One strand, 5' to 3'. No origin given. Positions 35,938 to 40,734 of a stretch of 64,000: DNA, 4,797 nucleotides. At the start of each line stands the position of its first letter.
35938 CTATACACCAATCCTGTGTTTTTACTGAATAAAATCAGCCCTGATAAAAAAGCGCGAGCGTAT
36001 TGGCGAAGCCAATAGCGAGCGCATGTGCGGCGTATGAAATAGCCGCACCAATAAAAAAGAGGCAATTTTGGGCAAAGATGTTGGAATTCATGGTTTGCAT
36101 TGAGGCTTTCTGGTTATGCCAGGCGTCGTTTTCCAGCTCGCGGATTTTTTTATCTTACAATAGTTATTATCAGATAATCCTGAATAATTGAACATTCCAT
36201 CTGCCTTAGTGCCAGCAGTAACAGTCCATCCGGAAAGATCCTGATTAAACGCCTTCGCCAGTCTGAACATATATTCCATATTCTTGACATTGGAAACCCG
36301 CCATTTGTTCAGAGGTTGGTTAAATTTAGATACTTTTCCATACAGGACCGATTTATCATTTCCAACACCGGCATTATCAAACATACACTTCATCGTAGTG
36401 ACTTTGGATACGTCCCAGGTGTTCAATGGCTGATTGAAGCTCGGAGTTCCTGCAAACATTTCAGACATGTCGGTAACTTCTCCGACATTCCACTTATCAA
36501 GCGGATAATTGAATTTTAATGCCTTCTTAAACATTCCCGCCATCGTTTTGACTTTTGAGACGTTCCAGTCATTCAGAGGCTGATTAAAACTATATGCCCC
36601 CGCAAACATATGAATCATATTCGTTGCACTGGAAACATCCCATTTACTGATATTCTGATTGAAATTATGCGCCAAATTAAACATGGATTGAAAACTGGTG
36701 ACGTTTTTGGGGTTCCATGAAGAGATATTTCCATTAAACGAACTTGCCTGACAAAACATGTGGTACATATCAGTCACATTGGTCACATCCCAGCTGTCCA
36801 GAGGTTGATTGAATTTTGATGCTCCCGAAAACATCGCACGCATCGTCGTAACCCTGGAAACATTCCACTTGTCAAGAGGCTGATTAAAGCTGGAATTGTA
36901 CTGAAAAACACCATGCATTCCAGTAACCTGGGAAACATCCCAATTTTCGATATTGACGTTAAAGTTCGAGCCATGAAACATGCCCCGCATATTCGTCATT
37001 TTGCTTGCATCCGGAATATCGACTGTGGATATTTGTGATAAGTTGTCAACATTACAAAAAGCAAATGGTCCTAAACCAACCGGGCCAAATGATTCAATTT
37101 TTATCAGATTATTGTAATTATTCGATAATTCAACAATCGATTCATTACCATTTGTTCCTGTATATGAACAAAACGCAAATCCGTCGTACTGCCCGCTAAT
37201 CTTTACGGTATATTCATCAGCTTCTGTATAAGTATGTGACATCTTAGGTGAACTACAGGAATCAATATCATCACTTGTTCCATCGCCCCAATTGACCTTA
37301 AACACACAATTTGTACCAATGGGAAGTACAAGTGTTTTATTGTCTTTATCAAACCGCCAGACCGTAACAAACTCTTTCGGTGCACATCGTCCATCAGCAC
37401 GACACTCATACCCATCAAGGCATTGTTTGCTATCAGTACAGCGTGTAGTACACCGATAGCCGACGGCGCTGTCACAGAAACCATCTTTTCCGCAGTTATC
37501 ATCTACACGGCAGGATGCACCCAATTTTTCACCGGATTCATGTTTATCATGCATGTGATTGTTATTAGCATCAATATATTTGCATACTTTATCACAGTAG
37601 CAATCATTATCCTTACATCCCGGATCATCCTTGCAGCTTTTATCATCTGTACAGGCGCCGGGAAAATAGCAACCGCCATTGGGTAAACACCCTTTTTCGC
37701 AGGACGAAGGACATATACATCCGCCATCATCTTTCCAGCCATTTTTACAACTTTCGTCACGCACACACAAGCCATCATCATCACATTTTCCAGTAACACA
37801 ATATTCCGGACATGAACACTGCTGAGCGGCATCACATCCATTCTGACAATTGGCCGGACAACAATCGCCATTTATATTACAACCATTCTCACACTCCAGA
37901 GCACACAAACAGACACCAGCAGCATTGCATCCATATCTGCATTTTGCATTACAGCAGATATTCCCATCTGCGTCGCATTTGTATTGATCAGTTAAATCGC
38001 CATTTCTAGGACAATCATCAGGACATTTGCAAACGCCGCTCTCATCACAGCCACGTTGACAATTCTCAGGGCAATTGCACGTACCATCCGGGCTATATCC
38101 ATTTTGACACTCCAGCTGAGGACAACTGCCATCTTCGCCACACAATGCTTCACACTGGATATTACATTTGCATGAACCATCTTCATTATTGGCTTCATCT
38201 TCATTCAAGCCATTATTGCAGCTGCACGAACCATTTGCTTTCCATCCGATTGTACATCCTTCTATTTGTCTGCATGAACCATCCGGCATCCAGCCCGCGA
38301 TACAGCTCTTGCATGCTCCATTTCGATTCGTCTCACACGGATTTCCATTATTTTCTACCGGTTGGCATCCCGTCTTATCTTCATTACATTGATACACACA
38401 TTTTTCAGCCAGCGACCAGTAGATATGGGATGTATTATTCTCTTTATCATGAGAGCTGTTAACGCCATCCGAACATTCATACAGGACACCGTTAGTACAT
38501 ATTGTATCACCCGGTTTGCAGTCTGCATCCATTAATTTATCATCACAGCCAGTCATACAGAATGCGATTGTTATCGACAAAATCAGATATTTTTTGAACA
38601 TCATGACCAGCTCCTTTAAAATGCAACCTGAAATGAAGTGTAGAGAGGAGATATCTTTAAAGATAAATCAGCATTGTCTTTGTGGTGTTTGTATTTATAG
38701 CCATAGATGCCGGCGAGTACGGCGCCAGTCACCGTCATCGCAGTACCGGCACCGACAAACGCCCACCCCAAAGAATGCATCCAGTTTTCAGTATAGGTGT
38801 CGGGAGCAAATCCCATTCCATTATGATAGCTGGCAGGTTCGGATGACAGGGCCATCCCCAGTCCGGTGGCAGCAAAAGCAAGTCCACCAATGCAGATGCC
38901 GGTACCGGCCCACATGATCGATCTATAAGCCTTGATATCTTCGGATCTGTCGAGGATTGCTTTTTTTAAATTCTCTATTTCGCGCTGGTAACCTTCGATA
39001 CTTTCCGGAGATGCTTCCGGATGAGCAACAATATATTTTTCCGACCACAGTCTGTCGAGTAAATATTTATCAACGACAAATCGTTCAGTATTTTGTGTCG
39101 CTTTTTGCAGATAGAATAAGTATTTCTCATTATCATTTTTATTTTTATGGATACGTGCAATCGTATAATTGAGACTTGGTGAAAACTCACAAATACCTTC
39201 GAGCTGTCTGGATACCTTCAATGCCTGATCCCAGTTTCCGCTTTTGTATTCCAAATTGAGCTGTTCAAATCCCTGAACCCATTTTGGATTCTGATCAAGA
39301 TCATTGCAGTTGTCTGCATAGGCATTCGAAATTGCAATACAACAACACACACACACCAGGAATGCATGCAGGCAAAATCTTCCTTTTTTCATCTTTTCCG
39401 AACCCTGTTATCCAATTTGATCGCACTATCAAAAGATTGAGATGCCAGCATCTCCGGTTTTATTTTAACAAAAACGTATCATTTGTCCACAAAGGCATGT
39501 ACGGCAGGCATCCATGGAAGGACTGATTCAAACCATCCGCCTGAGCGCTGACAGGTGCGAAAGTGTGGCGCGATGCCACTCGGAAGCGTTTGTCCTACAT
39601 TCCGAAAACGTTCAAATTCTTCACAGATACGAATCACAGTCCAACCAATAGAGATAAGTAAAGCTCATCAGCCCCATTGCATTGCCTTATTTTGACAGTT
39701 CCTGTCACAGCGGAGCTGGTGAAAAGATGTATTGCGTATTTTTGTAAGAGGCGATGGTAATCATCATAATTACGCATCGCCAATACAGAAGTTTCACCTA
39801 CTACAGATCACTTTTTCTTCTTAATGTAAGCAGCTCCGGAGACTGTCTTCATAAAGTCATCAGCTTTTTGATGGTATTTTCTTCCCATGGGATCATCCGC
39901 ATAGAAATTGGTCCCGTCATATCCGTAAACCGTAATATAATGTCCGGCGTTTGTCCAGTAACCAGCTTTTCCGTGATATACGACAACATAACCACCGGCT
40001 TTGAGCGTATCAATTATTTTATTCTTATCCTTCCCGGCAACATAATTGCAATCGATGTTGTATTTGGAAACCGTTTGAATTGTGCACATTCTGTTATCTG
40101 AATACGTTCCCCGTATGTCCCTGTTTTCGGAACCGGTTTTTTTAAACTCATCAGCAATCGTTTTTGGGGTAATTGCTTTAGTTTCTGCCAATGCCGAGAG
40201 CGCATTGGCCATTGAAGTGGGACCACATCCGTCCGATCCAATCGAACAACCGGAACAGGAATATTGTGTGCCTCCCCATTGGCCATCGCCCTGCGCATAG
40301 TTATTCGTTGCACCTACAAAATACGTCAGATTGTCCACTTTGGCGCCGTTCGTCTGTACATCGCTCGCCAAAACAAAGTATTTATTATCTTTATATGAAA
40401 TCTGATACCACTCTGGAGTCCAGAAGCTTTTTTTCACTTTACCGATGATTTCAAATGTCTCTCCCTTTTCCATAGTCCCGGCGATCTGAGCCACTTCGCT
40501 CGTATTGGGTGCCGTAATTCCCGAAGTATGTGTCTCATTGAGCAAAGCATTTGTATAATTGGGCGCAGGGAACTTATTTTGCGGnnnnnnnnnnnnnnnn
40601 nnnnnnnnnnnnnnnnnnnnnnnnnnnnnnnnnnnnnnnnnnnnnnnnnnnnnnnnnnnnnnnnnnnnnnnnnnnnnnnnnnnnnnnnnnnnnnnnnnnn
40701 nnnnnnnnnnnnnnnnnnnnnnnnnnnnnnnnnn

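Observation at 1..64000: Locus-wide toolkit of modular secreted enzymes: interchangeable Cys-rich repeat stalks fused to different hydrolase heads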

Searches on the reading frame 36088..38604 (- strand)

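Call 4: search_protein_families(library=pfam, proteins=[window:36088-38604:-], max_evalue=0.01)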
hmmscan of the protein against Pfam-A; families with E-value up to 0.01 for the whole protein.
window:36088-38604:- (838 aa): 1 family
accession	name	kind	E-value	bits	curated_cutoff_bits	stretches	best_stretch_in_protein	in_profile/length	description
PF03382.20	DUF285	-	2.2e-99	328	25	4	602-699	17-114/120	Mycoplasma protein of unknown function, DUF285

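Call 6: search_protein_families(library=ncbifam, proteins=[window:36088-38604:-], max_evalue=0.01)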
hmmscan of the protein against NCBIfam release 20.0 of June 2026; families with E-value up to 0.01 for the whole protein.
window:36088-38604:- (838 aa): 2 families
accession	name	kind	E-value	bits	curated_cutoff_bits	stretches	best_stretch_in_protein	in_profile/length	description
NF045896.1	Mbov_0838_LP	exception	1e-57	196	500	4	602-706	264-368/433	Mbov_0838 family PARCEL repeat surface lipoprotein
TIGR02167.2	Liste_lipo_26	repeat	7.2e-30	102.2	30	3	566-589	1-25/26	PARCEL repeat-containing surface protein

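Call 66: search_protein_families(library=phrogs, proteins=[window:36088-38604:-], max_evalue=0.001)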
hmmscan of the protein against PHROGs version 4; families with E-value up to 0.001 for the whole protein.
window:36088-38604:- (838 aa): 4 families
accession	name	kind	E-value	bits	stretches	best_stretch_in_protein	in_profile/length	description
phrog_17273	-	unknown function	2.9e-120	403.7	4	523-683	1174-1335/1713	-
phrog_3649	-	unknown function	1e-50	173.9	4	605-744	184-326/375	-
phrog_22899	-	unknown function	1.7e-50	172.5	2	515-693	165-344/1857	-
phrog_35701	-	unknown function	1.6e-30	105.9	4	759-811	6-65/78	-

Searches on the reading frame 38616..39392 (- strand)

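Call 4: search_protein_families(library=pfam, proteins=[window:38616-39392:-], max_evalue=0.01)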
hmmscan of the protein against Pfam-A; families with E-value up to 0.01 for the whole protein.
window:38616-39392:- (258 aa): 0 families

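Call 22: search_protein_families(library=ncbifam, proteins=[window:38616-39392:-], max_evalue=0.05)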
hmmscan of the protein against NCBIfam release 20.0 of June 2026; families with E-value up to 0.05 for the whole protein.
window:38616-39392:- (258 aa): 1 family
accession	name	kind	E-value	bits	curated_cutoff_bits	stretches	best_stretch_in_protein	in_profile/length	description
NF047558.1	TPR_END_plus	domain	0.049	13.6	32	0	75-104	2-31/56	TPR end-of-group domain-containing protein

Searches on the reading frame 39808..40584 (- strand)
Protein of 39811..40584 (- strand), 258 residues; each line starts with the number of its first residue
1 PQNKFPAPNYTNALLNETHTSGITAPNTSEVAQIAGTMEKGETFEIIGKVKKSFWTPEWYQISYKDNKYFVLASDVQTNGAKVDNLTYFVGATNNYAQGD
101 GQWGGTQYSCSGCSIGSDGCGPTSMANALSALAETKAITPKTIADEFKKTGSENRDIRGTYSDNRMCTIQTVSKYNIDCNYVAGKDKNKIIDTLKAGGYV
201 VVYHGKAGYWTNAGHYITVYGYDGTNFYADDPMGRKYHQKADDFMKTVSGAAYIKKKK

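Call 43: search_solved_structures(query=window:39808-40500:-, max_evalue=1, show_alignments=2)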
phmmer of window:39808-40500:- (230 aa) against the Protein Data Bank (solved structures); distinct sequences matched with E-value up to 1: 0.

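Call 69: find_homologous_proteins(query=window:39811-40584:-, max_evalue=0.001)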
Query window:39811-40584:- (258 aa): 1 proteins with E <= 0.001 among 208 candidates.
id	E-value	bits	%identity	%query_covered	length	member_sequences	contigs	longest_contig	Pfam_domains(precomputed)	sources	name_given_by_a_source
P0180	6.7e-13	67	36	53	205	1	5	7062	PF13529.14,PF03412.22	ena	-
